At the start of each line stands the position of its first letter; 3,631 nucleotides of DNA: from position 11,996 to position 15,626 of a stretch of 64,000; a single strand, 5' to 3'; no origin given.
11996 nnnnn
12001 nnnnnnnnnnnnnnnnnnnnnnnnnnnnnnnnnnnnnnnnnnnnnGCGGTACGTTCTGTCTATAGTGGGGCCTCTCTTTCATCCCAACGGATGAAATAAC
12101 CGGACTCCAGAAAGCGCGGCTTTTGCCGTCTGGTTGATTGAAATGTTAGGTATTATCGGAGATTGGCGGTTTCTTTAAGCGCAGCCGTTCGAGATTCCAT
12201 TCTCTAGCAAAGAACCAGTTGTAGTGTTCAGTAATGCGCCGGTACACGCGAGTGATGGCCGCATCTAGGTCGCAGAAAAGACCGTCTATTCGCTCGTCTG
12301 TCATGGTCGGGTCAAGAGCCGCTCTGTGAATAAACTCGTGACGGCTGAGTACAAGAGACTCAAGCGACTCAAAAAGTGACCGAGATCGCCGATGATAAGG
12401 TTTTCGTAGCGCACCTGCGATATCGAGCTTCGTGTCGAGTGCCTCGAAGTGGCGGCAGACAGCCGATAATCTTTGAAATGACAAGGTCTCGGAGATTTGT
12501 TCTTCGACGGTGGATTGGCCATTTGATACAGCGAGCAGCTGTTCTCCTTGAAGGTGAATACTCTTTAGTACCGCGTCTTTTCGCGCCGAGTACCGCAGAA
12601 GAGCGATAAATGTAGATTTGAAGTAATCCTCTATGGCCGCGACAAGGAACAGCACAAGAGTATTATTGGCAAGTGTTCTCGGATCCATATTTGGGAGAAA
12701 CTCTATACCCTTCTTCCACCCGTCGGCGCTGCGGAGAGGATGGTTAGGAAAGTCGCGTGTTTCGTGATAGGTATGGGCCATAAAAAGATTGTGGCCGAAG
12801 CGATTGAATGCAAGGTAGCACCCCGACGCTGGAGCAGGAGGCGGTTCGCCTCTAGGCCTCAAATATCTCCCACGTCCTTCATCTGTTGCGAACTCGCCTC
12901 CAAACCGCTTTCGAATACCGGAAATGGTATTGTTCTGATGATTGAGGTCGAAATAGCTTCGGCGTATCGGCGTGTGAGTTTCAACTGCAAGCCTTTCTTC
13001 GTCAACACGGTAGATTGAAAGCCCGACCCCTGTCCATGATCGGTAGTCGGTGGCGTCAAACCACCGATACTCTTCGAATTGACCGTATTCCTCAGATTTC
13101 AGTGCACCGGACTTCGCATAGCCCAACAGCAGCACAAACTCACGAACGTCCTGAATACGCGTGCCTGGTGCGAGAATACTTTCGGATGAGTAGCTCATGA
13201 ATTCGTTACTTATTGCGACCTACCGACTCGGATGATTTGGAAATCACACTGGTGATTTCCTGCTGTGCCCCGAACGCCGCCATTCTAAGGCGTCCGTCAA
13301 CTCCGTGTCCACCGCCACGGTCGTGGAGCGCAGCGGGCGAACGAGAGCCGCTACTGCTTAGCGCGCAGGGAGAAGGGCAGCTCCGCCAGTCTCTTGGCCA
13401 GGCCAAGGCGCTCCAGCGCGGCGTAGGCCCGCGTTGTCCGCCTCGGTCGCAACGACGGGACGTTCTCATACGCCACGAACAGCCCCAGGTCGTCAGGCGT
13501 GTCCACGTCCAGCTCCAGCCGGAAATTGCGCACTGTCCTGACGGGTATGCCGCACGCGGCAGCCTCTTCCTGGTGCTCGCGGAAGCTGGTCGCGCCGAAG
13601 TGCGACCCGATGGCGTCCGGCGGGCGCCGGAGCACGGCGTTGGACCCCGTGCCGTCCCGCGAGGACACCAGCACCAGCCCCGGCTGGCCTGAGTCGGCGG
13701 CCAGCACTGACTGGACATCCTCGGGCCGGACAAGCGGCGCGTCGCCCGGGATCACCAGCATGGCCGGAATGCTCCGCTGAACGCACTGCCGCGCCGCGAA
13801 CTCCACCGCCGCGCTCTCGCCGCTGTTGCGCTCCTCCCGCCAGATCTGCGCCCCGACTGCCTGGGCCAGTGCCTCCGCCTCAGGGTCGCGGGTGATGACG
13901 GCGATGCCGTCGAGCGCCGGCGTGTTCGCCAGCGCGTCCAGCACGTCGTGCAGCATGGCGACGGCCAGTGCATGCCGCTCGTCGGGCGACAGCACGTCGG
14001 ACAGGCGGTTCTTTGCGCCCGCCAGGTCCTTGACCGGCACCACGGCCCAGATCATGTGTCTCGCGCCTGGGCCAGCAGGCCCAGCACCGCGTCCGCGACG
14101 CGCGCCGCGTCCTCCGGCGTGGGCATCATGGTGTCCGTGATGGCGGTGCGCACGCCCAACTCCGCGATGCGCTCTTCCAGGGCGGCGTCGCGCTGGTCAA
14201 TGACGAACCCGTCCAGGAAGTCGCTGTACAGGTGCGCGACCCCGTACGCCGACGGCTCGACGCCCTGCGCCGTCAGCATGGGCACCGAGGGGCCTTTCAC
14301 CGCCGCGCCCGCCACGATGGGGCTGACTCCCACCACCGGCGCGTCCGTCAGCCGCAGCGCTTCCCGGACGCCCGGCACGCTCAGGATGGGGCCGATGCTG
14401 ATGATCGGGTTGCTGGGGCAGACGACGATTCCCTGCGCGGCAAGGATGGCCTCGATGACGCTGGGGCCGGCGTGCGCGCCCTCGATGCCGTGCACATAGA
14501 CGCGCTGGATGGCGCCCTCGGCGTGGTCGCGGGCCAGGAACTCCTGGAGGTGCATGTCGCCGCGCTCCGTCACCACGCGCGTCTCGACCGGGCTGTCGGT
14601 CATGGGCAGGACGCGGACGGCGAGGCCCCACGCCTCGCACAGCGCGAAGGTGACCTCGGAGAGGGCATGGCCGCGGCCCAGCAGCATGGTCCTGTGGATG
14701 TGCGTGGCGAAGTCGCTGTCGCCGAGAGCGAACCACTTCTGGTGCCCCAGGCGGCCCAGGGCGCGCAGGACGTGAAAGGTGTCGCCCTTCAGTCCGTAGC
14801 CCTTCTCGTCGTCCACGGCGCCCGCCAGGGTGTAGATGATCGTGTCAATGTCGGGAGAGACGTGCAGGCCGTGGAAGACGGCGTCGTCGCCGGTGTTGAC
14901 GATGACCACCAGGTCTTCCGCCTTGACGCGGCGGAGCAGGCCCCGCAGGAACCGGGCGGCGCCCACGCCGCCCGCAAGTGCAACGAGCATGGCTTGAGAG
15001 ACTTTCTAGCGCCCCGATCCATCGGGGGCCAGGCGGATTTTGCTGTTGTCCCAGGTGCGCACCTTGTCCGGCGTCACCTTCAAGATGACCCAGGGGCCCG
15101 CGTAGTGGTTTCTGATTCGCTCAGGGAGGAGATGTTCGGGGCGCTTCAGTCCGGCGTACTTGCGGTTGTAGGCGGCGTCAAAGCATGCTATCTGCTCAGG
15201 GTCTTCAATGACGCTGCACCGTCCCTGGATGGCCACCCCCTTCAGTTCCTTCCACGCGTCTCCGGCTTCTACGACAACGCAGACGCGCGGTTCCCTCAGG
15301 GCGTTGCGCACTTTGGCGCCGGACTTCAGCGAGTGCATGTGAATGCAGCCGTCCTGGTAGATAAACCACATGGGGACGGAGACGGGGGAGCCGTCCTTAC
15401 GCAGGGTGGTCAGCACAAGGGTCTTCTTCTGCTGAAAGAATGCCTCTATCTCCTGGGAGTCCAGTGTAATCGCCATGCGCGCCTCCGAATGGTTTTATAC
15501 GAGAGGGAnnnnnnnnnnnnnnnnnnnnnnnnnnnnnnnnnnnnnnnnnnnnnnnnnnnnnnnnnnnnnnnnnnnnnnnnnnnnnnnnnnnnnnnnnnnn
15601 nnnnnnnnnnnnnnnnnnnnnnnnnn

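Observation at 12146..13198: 1.2-kb low-GC single-gene island between porB and cofC encoding a 350-aa protein with an HEPN-like Rx4H motif: candidate standalone defense/abortive-infection gene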

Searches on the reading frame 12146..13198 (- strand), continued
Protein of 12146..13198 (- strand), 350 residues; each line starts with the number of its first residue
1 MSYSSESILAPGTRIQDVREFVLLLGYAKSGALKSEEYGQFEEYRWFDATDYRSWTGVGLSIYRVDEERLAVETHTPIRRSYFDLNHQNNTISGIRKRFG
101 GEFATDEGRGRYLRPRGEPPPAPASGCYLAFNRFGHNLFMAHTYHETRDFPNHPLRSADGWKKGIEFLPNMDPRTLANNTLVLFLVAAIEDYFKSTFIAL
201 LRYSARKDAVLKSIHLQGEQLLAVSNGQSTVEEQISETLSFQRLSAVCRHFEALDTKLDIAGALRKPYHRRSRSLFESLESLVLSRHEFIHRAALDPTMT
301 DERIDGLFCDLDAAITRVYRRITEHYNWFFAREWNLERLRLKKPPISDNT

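Call 24: search_protein_families(library=pfam, proteins=[L008:1883-2374:+, L009:599-1606:+, L011:177-1649:+, L013:3895-4989:+, L016:3258-4724:+, L017:4351-4767:+, L019:4209-4994:+, L018:3040-4989:-, L001:7072-7458:+, L012:3323-4366:+], max_evalue=0.001)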
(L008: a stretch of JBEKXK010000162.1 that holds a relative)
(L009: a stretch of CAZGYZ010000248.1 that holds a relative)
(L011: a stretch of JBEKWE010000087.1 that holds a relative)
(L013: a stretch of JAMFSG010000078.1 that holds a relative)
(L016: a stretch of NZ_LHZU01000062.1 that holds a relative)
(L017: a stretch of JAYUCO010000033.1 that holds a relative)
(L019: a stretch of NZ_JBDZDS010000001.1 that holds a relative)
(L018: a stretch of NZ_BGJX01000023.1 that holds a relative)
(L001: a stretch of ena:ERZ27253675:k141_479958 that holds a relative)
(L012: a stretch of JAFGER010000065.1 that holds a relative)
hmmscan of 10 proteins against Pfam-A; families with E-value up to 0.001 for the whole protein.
L008:1883-2374:+ (163 aa): 0 families

L009:599-1606:+ (335 aa): 0 families

L011:177-1649:+ (490 aa): 1 family
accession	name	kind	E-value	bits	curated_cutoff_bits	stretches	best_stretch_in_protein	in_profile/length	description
PF00476.26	DNA_pol_A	-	4.2e-154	513.5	34.3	1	113-487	3-380/381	DNA polymerase family A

L013:3895-4989:+ (364 aa): 2 families
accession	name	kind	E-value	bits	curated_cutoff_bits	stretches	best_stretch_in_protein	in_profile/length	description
PF06968.18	BATS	-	3.3e-29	101.3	22.2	1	244-333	1-87/88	Biotin and Thiamin Synthesis associated domain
PF04055.27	Radical_SAM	-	1e-18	68.5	29.5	1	75-232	6-163/166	Radical SAM superfamily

L016:3258-4724:+ (488 aa): 2 families
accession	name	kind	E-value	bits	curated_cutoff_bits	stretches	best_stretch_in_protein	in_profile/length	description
PF00295.23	Glyco_hydro_28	-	1.6e-43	149.5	22.9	1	206-439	90-308/324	Glycosyl hydrolases family 28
PF12708.12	Pect-lyase_RHGA_epim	-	3e-08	34.2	27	1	66-116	6-58/213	Rhamnogalacturonase A/epimerase, pectate lyase-like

L017:4351-4767:+ (138 aa): 2 families
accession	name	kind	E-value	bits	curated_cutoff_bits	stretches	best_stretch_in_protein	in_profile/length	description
PF13470.12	PIN_3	-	5.4e-15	56.7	27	1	2-113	1-114/115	PIN domain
PF10130.15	PIN_2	-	0.00075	20.2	22.4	0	6-116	3-116/133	PIN domain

L019:4209-4994:+ (261 aa): 0 families

L018:3040-4989:- (649 aa): 0 families

L001:7072-7458:+ (128 aa): 0 families

L012:3323-4366:+ (347 aa): 0 families

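Call 38: search_protein_representatives(alignment_id=A1)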
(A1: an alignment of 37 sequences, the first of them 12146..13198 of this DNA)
Query: 37 sequences, 346 profile positions. Proteins with E-value up to 0.001 (for the whole library): 475; up to 1e-10: 366; up to 1e-30: 207. The best 150 are listed.
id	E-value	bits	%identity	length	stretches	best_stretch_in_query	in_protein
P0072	4.3e-138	476.3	-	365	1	1-340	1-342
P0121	1.2e-129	448.5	-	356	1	1-339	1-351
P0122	3.0e-129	447.2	-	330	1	1-329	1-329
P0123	1.6e-127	441.5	-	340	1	1-339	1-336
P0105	8.6e-121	419.4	-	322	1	1-331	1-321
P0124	2.7e-119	414.5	-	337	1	1-337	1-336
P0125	8.6e-119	412.8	-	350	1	1-333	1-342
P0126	6.8e-114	396.7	-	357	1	1-330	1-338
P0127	1.9e-113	395.2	-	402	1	1-337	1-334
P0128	6.3e-113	393.5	-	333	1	1-328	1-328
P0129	6.9e-113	393.4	-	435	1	1-328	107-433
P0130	4.7e-112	390.6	-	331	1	1-330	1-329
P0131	1.2e-110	386.0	-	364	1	1-336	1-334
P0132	5.5e-109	380.5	-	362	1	1-333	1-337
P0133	7.6e-109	380.1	-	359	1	2-327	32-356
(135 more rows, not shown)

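Call 66: search_protein_families(library=padloc, proteins=[L004:5035-5901:+, L006:5193-5915:+, L008:1883-2374:+, L008:3862-4320:+, L009:599-1606:+, L009:2884-3288:+], max_evalue=0.001)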
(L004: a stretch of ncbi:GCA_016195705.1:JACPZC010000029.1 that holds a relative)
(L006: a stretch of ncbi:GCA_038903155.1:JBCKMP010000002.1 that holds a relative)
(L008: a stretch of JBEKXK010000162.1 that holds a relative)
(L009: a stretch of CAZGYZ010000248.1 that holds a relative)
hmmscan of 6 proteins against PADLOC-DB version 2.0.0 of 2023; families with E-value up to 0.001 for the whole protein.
L004:5035-5901:+ (288 aa): 12 families
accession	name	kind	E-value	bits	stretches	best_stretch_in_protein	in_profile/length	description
PDLC05062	PDC-S66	-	5.3e-19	66.7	1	159-251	148-240/282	-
PDLC02421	Aga_TIR-PNTD1-PNTD2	-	1e-11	42.6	1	163-281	7-128/430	Class I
PDLC00417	ThsB1|ThsB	-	4.5e-10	37.5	1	162-250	169-258/303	TIR-like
PDLC02961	RT-TIR_XII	-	4.9e-10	36.9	1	158-252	346-435/475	single gene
PDLC02962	RT-TIR_XII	-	5.6e-10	36.7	1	158-251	344-438/478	single gene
PDLC02012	SAVED5--SAVED_TIR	-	8.1e-10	36.3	1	157-244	11-98/404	-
PDLC02403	Aga_TIR-PNTD1-PNTD2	-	1.6e-08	32.1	1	169-280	13-126/443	Class I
PDLC03015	TIR-NLR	-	1.8e-05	21.7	1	160-255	2-96/824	-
PDLC00424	ThsB1|ThsB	-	2.1e-05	22.4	1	158-210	99-153/234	TIR-like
PDLC00436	ThsB1|ThsB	-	7.6e-05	20.3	1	159-251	35-130/183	TIR-like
PDLC00419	ThsB1|ThsB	-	0.0002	19.2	1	147-236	15-108/165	TIR-like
PDLC00728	Effector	-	0.0009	16.3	0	162-242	12-92/432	TIR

L006:5193-5915:+ (240 aa): 4 families
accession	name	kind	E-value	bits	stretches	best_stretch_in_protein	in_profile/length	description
PDLC03016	TIR-TM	-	2.3e-05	22.4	1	35-78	36-79/293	-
PDLC02012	SAVED5--SAVED_TIR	-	7.6e-05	20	1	3-75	16-87/404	-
PDLC00433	ThsB1|ThsB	-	0.00053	18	1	47-95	52-100/164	TIR-like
PDLC00419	ThsB1|ThsB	-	0.00065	17.6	1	3-79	30-108/165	TIR-like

L008:1883-2374:+ (163 aa): 0 families

L008:3862-4320:+ (152 aa): 0 families

L009:599-1606:+ (335 aa): 0 families

L009:2884-3288:+ (134 aa): 0 families

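Call 81: search_dna_similar(query=window:12146-13198:-, collection=plasmids, mode=protein, max_rows=15)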
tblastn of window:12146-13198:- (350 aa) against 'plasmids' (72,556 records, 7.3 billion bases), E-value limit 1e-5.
No match.

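Call 82: search_dna_similar(query=window:12146-13198:-, collection=phages, mode=protein, max_rows=10)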
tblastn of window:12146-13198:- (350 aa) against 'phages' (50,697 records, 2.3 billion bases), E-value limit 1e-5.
Records with a match: 2; places in all: 2; records where one place covers at least 80% of the query: 0.
Best place of each record, by identity: <60% 2.
By first word of the organism name: Escherichia 2.
By host as written in the record: Escherichia coli 500465 2.
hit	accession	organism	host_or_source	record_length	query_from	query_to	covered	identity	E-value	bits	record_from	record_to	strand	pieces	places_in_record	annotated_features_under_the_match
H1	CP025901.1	Escherichia phage 500465-2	Escherichia coli 500465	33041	16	266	72%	26.8%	3e-14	80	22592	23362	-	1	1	record has no annotation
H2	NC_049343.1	Escherichia phage 500465-2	Escherichia coli 500465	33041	16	266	72%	26.8%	3e-14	80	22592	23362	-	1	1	hypothetical protein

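Call 83: get_annotated_region(hit=H2, flank=5000)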
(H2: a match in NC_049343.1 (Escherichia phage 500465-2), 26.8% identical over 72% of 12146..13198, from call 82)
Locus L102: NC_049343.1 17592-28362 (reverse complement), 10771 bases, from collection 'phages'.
description: Escherichia phage 500465-2, complete genome.
organism: Escherichia phage 500465-2 (NCBI taxid 2716352)
taxonomy: Viruses; Duplodnaviria; Heunggongvirae; Uroviricota; Caudoviricetes; Peduoviridae; Gemsvirus; Gemsvirus gv5004652
host: Escherichia coli 500465; source: -; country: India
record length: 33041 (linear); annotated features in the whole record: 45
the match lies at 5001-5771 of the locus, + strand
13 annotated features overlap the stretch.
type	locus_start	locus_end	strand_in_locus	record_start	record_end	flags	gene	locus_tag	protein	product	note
CDS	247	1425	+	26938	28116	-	-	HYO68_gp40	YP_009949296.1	MFS transporter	-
CDS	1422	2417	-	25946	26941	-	-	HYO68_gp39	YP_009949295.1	flagella biosynthesis regulator Flk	-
CDS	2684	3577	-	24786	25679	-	-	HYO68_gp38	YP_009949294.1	type VI secretion system-associated protein TagO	-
CDS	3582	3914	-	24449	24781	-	-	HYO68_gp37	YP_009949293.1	zinc ribbon domain-containing protein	-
CDS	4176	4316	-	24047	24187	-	-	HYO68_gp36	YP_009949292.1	MokW-like host killing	-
CDS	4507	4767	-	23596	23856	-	-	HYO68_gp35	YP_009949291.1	transcriptional regulator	-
CDS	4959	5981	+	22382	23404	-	-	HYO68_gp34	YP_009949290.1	hypothetical protein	-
CDS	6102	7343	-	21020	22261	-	-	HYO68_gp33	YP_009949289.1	tail protein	-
CDS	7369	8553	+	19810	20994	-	-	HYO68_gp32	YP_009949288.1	tail sheath family protein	-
CDS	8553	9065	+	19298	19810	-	-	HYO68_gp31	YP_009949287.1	head closure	-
CDS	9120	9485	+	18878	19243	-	-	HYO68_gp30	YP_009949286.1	tail protein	-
CDS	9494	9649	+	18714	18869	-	-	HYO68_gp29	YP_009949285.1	tail protein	-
CDS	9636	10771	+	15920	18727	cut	-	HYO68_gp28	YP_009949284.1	tail tape measure protein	-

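Call 85: search_protein_families(library=padloc, proteins=[L102:4959-5981:+], max_evalue=0.01)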
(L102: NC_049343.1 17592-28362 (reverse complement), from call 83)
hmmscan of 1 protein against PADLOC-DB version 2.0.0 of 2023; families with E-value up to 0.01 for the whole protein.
L102:4959-5981:+ (340 aa): 0 families

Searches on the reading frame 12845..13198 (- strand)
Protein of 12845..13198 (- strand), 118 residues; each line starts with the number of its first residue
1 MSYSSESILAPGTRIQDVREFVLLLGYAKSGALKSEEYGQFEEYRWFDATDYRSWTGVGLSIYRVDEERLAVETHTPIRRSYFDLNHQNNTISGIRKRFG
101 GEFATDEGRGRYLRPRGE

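Call 64: predict_structure(alignment_id=A6)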
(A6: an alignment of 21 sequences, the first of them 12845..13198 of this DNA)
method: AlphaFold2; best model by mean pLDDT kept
length: 118 residues; sequences in the alignment: 21
mean_pLDDT: 91.2   pTM: 0.83
mean pLDDT of the five models: 91.2, 90.0, 89.6, 89.0, 86.7
residues with pLDDT >= 90: 85; 70-90: 29; 50-70: 4; < 50: 0
segments of 3 or more residues with pLDDT < 50: none
pLDDT, mean of each block of 10 residues (from residue 1): 91 96 96 81 93 90 93 87 92 96 94 81
secondary structure, 60 per line:
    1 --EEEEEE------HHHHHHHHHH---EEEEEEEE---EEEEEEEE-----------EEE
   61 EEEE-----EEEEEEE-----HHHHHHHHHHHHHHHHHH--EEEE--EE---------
elements in order: E3-8 H15-24 E28-35 E39-46 E58-64 E70-76 H82-99 E102-105

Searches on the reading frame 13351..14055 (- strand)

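Call 76: search_protein_families(library=pfam, proteins=[window:13351-14055:-], max_evalue=0.00001)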
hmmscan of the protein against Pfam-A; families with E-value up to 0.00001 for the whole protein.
window:13351-14055:- (234 aa): 2 families
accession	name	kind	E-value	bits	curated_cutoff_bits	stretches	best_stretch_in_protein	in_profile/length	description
PF01983.22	CofC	-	5.9e-27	94.7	22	1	4-192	3-181/217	Guanylyl transferase CofC like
PF12804.13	NTP_transf_3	-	1.6e-08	35.3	27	1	34-138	26-129/160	MobA-like NTP transferase domain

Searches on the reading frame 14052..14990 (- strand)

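Call 76: search_protein_families(library=pfam, proteins=[window:14052-14990:-], max_evalue=0.00001)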
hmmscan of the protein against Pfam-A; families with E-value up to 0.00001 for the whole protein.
window:14052-14990:- (312 aa): 1 family
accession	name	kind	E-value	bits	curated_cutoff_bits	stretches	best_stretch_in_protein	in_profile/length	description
PF01933.23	CofD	-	1.2e-49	169.6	30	1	3-269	2-256/290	2-phospho-L-lactate transferase CofD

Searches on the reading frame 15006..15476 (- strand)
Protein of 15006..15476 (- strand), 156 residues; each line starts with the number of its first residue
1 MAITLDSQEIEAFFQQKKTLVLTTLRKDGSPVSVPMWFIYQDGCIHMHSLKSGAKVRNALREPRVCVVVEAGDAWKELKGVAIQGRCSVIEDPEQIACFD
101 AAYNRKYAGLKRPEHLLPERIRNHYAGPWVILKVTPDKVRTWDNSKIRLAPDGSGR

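Call 76: search_protein_families(library=pfam, proteins=[window:15006-15476:-], max_evalue=0.00001)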
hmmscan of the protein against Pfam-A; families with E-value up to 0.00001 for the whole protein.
window:15006-15476:- (156 aa): 2 families
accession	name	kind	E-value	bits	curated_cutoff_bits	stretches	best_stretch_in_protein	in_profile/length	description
PF01243.27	PNPOx_N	-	6.4e-18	65.7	28.1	1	8-142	3-119/120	Pyridoxamine 5'-phosphate oxidase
PF12900.13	Pyridox_ox_2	-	3.8e-08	33.8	27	1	6-107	1-107/140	Pyridoxamine 5'-phosphate oxidase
